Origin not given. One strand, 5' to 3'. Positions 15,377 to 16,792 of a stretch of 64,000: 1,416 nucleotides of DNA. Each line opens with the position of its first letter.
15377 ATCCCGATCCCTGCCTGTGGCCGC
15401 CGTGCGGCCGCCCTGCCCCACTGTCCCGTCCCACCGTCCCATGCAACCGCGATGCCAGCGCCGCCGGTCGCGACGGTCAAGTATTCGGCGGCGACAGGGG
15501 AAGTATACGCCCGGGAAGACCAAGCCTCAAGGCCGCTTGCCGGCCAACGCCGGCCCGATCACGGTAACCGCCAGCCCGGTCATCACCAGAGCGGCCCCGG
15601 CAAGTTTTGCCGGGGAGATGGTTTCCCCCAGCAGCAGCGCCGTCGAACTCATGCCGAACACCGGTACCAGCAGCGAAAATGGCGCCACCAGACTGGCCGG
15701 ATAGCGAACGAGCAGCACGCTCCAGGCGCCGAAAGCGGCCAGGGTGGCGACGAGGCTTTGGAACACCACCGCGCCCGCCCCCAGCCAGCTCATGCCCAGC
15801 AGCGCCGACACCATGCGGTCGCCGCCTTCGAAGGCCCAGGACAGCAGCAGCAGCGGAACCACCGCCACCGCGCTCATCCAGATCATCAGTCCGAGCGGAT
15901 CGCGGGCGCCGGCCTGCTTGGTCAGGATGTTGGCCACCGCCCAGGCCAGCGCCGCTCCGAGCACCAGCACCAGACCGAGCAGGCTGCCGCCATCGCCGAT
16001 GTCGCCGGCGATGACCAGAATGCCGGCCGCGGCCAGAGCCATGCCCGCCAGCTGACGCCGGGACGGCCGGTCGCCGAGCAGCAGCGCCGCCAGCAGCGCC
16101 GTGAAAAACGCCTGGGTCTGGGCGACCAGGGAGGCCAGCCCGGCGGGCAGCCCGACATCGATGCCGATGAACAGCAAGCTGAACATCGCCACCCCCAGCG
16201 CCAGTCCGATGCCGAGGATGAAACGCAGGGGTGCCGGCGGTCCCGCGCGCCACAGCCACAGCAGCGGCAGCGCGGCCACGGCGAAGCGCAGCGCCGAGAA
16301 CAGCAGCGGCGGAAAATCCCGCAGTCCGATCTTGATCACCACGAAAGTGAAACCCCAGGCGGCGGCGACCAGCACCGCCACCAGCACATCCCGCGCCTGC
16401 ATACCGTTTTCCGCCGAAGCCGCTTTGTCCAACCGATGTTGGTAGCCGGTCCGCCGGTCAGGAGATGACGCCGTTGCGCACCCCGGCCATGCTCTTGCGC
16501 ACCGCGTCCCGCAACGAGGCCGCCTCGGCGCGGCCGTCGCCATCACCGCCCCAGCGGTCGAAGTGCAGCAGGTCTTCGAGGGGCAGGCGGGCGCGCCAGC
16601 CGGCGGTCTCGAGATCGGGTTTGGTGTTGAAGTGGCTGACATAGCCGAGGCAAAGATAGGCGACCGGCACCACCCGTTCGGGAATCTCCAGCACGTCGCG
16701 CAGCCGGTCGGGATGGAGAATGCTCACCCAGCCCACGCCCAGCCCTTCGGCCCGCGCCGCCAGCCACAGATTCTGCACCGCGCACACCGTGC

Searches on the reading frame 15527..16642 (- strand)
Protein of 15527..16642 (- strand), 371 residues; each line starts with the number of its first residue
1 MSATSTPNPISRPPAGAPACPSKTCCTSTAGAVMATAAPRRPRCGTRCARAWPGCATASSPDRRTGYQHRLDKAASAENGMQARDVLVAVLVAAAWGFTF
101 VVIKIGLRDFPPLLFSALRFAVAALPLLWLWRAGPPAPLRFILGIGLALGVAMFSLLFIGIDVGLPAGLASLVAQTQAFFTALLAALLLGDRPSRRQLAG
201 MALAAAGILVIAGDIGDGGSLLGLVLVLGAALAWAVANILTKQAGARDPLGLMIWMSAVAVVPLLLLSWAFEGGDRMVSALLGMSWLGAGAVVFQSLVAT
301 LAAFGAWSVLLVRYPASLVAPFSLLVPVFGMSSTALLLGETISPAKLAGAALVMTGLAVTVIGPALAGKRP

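Call 38: search_protein_families(library=pfam, proteins=[window:15527-16642:-], max_evalue=0.001)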
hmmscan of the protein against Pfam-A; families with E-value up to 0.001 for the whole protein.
window:15527-16642:- (371 aa): 1 family
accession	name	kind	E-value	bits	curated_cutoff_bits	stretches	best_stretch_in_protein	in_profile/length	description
PF00892.27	EamA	-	1.4e-33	116.5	28.2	2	86-211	4-133/135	EamA-like transporter family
